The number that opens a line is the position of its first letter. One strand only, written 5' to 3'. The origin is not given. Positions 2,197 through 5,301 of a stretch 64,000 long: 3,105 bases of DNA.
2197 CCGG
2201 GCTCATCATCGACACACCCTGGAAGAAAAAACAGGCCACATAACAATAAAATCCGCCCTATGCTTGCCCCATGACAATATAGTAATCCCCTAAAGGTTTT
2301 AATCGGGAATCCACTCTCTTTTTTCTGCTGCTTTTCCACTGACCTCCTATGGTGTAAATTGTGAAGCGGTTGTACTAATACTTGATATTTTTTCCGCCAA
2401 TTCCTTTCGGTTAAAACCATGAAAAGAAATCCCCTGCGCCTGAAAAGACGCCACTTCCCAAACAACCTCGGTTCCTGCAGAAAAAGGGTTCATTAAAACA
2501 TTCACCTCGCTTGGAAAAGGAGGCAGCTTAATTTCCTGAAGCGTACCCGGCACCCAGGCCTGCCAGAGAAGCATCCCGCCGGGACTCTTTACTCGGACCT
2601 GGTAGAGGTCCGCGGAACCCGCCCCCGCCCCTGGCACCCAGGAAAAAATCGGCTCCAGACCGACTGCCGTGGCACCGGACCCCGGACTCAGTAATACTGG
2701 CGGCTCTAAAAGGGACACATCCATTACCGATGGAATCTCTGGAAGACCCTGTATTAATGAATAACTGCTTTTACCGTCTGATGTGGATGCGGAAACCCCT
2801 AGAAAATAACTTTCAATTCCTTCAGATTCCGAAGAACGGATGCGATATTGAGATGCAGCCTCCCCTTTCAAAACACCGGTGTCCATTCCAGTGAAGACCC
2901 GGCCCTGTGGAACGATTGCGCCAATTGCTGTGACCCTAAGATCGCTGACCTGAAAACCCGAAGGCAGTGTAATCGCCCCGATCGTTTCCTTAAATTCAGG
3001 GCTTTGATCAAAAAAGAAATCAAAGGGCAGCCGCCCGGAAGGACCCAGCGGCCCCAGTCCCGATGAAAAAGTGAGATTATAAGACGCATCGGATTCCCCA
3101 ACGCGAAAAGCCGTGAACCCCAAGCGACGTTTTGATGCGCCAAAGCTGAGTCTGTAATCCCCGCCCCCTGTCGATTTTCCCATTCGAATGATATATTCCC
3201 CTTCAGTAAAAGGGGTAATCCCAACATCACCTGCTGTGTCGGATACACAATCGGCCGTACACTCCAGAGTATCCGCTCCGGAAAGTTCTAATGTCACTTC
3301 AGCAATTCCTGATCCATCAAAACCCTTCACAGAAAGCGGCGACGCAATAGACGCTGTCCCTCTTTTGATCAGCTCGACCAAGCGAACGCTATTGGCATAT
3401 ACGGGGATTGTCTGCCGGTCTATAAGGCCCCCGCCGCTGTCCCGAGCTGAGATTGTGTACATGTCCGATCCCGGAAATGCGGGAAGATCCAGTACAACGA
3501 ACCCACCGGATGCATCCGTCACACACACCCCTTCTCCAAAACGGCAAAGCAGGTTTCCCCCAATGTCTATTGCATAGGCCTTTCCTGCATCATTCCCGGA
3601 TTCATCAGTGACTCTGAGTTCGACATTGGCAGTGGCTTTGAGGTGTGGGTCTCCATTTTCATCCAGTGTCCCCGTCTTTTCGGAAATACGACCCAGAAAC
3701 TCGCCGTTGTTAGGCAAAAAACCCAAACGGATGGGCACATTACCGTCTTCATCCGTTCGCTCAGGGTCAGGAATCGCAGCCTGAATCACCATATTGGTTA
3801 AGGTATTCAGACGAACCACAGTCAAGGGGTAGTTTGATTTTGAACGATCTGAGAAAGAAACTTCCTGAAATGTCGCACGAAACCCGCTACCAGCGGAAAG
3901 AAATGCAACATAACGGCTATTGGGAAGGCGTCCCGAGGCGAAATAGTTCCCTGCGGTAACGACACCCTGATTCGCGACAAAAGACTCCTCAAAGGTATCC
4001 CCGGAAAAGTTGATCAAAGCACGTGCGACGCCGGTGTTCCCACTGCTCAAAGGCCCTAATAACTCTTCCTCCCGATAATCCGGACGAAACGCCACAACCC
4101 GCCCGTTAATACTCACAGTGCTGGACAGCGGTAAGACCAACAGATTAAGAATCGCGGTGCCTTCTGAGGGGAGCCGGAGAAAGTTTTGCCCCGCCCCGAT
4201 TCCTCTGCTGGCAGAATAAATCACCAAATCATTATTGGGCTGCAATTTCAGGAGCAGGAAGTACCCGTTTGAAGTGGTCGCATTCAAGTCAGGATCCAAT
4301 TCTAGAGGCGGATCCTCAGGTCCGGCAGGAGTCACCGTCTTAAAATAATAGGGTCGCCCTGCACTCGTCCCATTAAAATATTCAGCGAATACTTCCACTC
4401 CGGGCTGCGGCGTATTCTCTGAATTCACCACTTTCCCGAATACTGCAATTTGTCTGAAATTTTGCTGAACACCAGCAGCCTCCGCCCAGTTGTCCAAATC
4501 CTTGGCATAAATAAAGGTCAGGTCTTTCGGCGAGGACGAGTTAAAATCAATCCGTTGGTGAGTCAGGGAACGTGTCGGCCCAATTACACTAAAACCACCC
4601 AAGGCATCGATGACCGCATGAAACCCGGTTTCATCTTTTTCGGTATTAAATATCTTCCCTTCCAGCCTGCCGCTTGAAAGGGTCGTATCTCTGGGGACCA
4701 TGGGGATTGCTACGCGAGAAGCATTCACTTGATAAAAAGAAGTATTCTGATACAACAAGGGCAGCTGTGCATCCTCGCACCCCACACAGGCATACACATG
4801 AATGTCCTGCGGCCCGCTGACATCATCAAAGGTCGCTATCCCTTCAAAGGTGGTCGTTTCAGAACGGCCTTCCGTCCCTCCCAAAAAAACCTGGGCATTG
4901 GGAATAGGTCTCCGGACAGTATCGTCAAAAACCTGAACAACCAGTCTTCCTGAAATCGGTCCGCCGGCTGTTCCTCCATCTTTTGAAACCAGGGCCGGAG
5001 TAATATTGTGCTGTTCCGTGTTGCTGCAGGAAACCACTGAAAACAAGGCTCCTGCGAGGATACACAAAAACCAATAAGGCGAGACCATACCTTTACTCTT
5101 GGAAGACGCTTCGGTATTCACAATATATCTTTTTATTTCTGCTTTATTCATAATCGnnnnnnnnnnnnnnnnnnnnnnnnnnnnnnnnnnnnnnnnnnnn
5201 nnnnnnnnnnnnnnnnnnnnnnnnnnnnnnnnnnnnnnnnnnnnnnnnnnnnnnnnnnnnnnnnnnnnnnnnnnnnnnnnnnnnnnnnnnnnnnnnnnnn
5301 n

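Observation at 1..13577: All-exported eight-gene envelope locus with no cytoplasmic partner: candidate undescribed surface secretion/assembly system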

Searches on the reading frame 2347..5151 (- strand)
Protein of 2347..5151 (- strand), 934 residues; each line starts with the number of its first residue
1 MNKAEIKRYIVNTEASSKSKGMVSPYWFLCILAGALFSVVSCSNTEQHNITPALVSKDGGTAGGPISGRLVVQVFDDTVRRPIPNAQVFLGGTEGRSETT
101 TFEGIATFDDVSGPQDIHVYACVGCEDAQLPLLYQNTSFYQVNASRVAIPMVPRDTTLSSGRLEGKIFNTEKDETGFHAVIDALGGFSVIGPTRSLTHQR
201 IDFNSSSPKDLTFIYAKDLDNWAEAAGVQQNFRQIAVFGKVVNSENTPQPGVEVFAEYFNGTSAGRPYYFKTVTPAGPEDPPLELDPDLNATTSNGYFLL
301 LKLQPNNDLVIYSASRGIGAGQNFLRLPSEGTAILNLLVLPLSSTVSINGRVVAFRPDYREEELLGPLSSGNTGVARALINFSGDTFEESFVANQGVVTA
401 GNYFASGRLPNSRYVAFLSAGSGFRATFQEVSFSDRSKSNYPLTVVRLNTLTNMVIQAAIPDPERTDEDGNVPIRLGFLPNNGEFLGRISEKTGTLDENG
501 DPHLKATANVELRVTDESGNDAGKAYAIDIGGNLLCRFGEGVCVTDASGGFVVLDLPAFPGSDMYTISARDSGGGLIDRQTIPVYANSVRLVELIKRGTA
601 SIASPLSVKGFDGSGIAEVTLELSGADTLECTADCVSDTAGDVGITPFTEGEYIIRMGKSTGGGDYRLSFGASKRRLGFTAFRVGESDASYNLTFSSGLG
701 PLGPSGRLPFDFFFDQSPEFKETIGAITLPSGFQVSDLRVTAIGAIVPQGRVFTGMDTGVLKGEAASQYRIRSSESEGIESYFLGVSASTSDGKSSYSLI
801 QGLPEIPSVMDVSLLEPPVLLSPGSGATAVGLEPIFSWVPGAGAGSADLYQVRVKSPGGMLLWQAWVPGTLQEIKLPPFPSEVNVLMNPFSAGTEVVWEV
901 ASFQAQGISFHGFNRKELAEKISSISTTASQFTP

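Call 5: search_protein_families(library=pfam, proteins=[window:2347-5151:-], max_evalue=0.01)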
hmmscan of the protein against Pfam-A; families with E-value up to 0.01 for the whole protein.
window:2347-5151:- (934 aa): 1 family
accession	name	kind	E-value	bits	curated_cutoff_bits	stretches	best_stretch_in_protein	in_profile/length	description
PF13620.12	CarboxypepD_reg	-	4.3e-06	27.4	32.3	0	72-118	4-53/82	Carboxypeptidase regulatory-like domain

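Call 6: search_protein_families(library=ncbifam, proteins=[window:2347-5151:-], max_evalue=0.01)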
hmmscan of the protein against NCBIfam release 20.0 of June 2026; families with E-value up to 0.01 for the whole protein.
window:2347-5151:- (934 aa): 0 families

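Call 9: find_encoding_contigs(protein=window:2347-5151:-, flank=10000, max_places=6)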
Protein window:2347-5151:- (934 aa): 2 contigs read that carry it; 1 place shown.
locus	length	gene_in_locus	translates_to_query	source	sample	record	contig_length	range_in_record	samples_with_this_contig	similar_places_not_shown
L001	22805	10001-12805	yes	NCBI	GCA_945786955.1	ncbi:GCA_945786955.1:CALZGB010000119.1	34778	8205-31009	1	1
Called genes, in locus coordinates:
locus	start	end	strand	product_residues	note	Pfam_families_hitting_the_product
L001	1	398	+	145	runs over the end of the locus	PF02130:YbeY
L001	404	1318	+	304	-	PF02881:SRP54_N, PF00448:SRP54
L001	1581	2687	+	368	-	-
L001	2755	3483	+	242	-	-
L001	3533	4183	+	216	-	-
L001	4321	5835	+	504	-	PF06980:DUF1302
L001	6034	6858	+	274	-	-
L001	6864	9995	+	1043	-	PF25063:ARM_TT21_C (weak), PF13432:TPR_16, PF14559:TPR_19 (weak), PF13414:TPR_11 (weak), PF14559:TPR_19, PF00515:TPR_1, PF13424:TPR_12, PF13432:TPR_16, +43 more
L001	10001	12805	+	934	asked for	PF13620:CarboxypepD_reg (faint)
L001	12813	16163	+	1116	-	PF18911:PKD_4, PF22352:K319L-like_PKD (weak), PF13385:Laminin_G_3, PF16656:Pur_ac_phosph_N, PF01344:Kelch_1, PF13415:Beta-prop_FBX42, PF24681:Kelch_KLHDC2_KLHL20_DRC7, PF24981:Beta-prop_ATRN-LZTR1, +4 more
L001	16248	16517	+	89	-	PF14209:DUF4321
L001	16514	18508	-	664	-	PF00270:DEAD (faint), PF04851:ResIII, PF17757:UvrB_inter, PF27431:UvrB_3rd, PF00271:Helicase_C, PF12344:UvrB, PF02151:UVR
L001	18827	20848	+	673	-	PF10114:PocR, PF01590:GAF, PF13185:GAF_2, PF13492:GAF_3, PF00990:GGDEF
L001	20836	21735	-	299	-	PF21088:MS_channel_1st, PF00924:MS_channel_2nd, PF21082:MS_channel_3rd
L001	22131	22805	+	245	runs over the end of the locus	PF09335:VTT_dom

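Call 12: list_cluster_members(proteins=[L001:1581-2687:+, L001:2755-3483:+, L001:3533-4183:+, L001:4321-5835:+, L001:6034-6858:+, L001:6864-9995:+, L001:10001-12805:+, L001:12813-16163:+, L001:404-1318:+, L001:16514-18508:-])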
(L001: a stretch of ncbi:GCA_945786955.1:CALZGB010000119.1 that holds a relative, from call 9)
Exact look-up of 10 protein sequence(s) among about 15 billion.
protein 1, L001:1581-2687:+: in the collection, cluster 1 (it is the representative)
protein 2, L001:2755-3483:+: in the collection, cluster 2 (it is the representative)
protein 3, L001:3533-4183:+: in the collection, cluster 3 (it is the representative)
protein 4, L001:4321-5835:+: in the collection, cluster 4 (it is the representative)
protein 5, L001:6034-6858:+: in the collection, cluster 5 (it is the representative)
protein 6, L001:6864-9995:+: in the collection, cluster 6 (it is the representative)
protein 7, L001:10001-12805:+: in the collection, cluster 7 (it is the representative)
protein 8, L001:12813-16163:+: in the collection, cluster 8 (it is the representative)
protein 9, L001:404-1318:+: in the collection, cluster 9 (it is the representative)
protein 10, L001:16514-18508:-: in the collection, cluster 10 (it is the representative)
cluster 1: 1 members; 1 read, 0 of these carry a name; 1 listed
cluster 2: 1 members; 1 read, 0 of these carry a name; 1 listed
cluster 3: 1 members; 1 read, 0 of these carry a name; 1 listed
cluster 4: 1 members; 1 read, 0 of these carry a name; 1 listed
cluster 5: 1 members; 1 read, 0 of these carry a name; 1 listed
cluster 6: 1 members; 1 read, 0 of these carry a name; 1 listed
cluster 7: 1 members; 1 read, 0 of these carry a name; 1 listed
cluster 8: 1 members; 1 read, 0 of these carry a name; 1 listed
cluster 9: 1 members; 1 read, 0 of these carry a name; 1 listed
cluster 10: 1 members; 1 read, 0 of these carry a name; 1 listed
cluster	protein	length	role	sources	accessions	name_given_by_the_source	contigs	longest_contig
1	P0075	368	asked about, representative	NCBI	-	-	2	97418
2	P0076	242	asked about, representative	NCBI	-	-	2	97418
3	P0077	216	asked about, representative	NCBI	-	-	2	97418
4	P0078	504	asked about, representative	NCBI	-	-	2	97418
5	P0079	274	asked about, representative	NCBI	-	-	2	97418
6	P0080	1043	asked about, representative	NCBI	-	-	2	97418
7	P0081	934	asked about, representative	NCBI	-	-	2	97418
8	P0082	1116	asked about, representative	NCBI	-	-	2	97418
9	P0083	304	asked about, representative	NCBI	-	-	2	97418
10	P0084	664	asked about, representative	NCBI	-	-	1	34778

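Call 13: find_homologous_proteins(query=P0079, max_evalue=0.001)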
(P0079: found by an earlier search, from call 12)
Query P0079 (274 aa): 20 proteins with E <= 0.001 among 634 candidates.
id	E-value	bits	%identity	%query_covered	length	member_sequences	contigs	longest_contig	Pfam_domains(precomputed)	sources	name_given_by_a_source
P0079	3.5e-185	632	100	100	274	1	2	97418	-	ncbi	-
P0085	9.0e-142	489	77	100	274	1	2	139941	-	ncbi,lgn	-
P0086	2.1e-137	475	73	99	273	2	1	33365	-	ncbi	ncbi:MAG: hypothetical protein ACE5F7_00020 [Nitrospiria bacterium]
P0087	1.9e-124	433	68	99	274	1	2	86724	-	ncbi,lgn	-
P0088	7.2e-100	352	59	93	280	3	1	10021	-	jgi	jgi:hypothetical protein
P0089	2.0e-99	351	56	100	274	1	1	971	-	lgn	-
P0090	2.0e-98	347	55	99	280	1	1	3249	-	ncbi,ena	-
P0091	7.5e-98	345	55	100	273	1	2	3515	-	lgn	-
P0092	1.2e-97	345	54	100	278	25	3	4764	-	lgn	-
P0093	4.3e-97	343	54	100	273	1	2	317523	-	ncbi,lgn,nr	ncbi:MAG: hypothetical protein HY282_05345 [Nitrospirae bacterium]|nr:hypothetical protein [Candidat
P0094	3.2e-96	340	53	100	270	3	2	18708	PF13505.13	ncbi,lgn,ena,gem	-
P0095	4.4e-96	340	55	100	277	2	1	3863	-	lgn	-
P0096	1.1e-95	338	57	93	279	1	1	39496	-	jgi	jgi:hypothetical protein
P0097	1.2e-95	338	55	100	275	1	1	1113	-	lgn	-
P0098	1.4e-95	338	55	96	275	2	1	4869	-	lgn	-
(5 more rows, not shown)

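Call 14: find_encoding_contigs(protein=P0093, flank=10000, max_places=2)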
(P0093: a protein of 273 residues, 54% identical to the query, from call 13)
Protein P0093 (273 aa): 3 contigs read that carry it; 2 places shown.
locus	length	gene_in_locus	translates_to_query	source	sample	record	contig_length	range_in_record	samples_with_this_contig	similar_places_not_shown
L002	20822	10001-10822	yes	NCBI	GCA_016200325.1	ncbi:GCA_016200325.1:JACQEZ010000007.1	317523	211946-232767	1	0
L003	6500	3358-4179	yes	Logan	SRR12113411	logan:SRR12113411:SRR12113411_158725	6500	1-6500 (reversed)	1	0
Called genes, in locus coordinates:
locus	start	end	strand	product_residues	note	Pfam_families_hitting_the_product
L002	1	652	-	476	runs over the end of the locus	PF00675:Peptidase_M16, PF05193:Peptidase_M16_C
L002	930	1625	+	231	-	PF13801:Metal_resist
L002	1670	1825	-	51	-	PF04945:YHS, PF24273:TRASH_HVO_1752_C (weak)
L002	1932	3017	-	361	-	PF21016:RlmN_N, PF04055:Radical_SAM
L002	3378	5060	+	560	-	PF13205:Big_5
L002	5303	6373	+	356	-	-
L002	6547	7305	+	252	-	-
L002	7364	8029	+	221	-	-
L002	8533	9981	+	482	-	PF06980:DUF1302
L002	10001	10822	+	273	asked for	-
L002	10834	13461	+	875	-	PF13432:TPR_16, PF14559:TPR_19, PF13414:TPR_11, PF13432:TPR_16, PF13432:TPR_16, PF13424:TPR_12, PF23914:TPR_CcmH_CycH, PF13432:TPR_16, +46 more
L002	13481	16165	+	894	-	-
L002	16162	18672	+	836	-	PF07646:Kelch_2 (faint), PF18911:PKD_4, PF22352:K319L-like_PKD, PF13385:Laminin_G_3, PF01344:Kelch_1 (faint), PF13415:Beta-prop_FBX42 (faint), PF24981:Beta-prop_ATRN-LZTR1, PF24681:Kelch_KLHDC2_KLHL20_DRC7 (weak), +1 more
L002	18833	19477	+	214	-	PF05724:TPMT, PF13489:Methyltransf_23, PF01209:Ubie_methyltran, PF13847:Methyltransf_31, PF13649:Methyltransf_25, PF08241:Methyltransf_11, PF08242:Methyltransf_12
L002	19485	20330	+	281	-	PF01063:Aminotran_4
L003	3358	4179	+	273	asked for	-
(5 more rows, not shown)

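Call 15: find_encoding_contigs(protein=P0096, flank=10000, max_places=2)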
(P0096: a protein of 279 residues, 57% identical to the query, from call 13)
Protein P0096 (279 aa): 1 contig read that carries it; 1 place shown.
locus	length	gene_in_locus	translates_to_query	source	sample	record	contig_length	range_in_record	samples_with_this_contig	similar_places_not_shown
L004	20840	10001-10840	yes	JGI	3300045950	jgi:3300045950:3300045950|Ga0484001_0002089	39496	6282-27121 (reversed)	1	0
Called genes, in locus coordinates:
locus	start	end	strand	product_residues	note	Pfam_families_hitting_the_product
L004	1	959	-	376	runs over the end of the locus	PF21016:RlmN_N, PF04055:Radical_SAM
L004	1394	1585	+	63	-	-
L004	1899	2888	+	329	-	PF03781:FGE-sulfatase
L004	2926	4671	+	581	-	-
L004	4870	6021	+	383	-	-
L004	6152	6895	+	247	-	-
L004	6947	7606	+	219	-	-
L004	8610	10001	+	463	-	PF06980:DUF1302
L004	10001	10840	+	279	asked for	-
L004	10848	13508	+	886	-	PF14559:TPR_19, PF25062:ARM_TT21_N, PF00515:TPR_1, PF07719:TPR_2, PF13432:TPR_16, PF14559:TPR_19, PF13414:TPR_11, PF13432:TPR_16, +65 more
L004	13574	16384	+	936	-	PF13620:CarboxypepD_reg (faint)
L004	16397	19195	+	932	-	PF22352:K319L-like_PKD, PF13385:Laminin_G_3, PF13415:Beta-prop_FBX42 (faint), PF13418:Beta-prop_TYW4 (faint), PF24681:Kelch_KLHDC2_KLHL20_DRC7 (faint), PF07646:Kelch_2 (faint), PF01344:Kelch_1 (weak)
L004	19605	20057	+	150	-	PF03534:SpvB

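Call 18: find_related_loci(query=A1, collection=genome_contigs, flank=10000)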
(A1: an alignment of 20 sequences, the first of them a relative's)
Query A1 (274 aa) in genome_contigs; peptide patterns used: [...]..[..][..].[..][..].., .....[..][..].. (x = any residue, [..] = any of these).
15 stretches matched a pattern; 7 encode a relative of the query (tblastn E <= 1e-3); 7 distinct loci.
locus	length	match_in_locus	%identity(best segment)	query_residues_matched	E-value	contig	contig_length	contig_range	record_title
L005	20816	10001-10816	77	3-274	5e-145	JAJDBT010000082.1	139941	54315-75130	MAG: Nitrospirota bacterium isolate OFTM211 OFTM211_81, whole genome shotgun sequence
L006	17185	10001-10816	73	3-274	3e-139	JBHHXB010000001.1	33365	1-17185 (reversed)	MAG: Nitrospiria bacterium isolate D_2_bin.8 NODE_284_length_33365_cov_17.130051, whole genome shotgun sequence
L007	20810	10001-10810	68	3-274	2e-127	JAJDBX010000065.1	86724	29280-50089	MAG: Nitrospirota bacterium isolate OFTM336 OFTM336_64, whole genome shotgun sequence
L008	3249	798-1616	55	3-274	3e-102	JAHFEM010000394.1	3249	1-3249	MAG: Nitrospirae bacterium isolate nzgw269 NODE_76767_length_3250_cov_2.221477, whole genome shotgun sequence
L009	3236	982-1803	54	1-274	3e-101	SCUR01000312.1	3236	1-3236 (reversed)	MAG: Candidatus Manganitrophaceae bacterium isolate GW715_bin.13 GW715_bin.13-73145, whole genome shotgun sequence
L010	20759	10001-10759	57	21-274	9e-99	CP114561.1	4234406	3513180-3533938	MAG: Candidatus Manganitrophus sp. isolate GAC4 chromosome, complete genome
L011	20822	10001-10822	53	1-274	5e-98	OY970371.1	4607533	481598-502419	MAG: Candidatus Manganitrophaceae bacterium isolate MFD03066.bin.c.2 genome assembly, chromosome: 1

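Call 64: predict_structure(alignment_id=A1)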
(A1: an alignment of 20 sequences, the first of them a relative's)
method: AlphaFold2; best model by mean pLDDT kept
length: 274 residues; sequences in the alignment: 20
mean_pLDDT: 84.7   pTM: 0.77
mean pLDDT of the five models: 84.7, 83.9, 81.6, 80.7, 78.9
residues with pLDDT >= 90: 136; 70-90: 98; 50-70: 28; < 50: 12
segments of 3 or more residues with pLDDT < 50: 13-18, 230-235
pLDDT, mean of each block of 10 residues (from residue 1): 61 50 91 91 76 82 94 88 94 87 84 94 92 87 88 92 85 92 94 90 94 91 62 57 87 89 95 86
secondary structure, 60 per line:
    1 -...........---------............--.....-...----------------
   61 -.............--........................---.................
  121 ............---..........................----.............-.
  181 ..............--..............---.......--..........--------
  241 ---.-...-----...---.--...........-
elements in order: H2-12 E22-33 H36-40 E62-74 E77-100 E104-132 E136-161 E166-178 E180-194 E197-210 E214-220 H223-232 E246-248 E254-256 E263-273

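Call 66: fold_search(model_id=the predicted structure, library=pdb)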
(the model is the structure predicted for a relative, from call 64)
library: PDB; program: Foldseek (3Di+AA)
matches with E <= 10: 741; with E <= 0.001: 43
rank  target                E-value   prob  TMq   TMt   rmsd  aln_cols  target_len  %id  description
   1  8qxp                  7.2e-06  1.00  0.44  0.65   9.5       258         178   12  Crystal structure of the outer membrane porin OmpW from Klebsiella pneumoniae (released 2024-01-24)
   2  2f1v_A                7.6e-06  1.00  0.46  0.68   8.7       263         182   11  Outer membrane protein OmpW (released 2006-01-24)
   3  2f1t_A                8.0e-06  1.00  0.49  0.71   7.7       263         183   12  Outer membrane protein OmpW (released 2006-01-24)
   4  9nh2_A                1.0e-05  1.00  0.44  0.52   8.8       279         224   14  In situ cryo-EM structure of porin III of the Legionella Dot/Icm T4SS machine (released 2025-09-17)
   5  9fzd_A                1.9e-05  1.00  0.36  0.52   8.9       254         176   14  Structure of OmpA-long in complex with nanobody Nb39 (released 2024-07-17)
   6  2x4m_C                2.2e-05  1.00  0.39  0.37  17.4       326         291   10  Yersinia Pestis Plasminogen Activator Pla (released 2010-07-28)
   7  9fzc_A                2.6e-05  1.00  0.37  0.55   9.3       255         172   11  Structure of OmpA-short in complex with nanobody Nb01 (released 2024-07-17)
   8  2x55                  3.5e-05  1.00  0.37  0.37  16.8       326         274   11  Yersinia Pestis Plasminogen Activator Pla (Native) (released 2010-07-28)
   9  9a2m_MODEL_1_A        4.2e-05  1.00  0.33  0.28   9.9       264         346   12  Model of E. coli OmpA by in-cell photo-crosslinking MS and deep learning (released 2023-02-24)
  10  1k24                  5.5e-05  1.00  0.34  0.36  20.9       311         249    8  Crystal Structure of the OpcA Outer Membrane Adhesin/Invasin from Neisseria meningitidis (released 2002-03-27)
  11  2x4m_A                6.7e-05  1.00  0.34  0.32  17.8       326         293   10  Yersinia Pestis Plasminogen Activator Pla (released 2010-07-28)
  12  1bxw                  2.1e-04  1.00  0.30  0.44  11.1       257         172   11  OUTER MEMBRANE PROTEIN A (OMPA) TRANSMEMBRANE DOMAIN (released 1998-10-14)
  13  9j9l                  2.5e-04  0.23  0.11  0.10  25.3       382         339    8  artificial mononuclear Zn-bound metalloprotein 1 (M1:Zn) (released 2025-07-02)
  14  1p4t                  2.6e-04  1.00  0.37  0.63  11.6       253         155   11  Crystal structure of Neisserial surface protein A (NspA) (released 2003-07-22)
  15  7fdy_B                2.6e-04  0.28  0.11  0.10  26.3       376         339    7  Structure of OmpF1 (released 2022-11-16)
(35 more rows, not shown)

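Call 68: search_solved_structures(query=window:2350-5151:-, max_evalue=1)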
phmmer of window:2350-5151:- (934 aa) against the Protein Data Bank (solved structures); distinct sequences matched with E-value up to 1: 0.
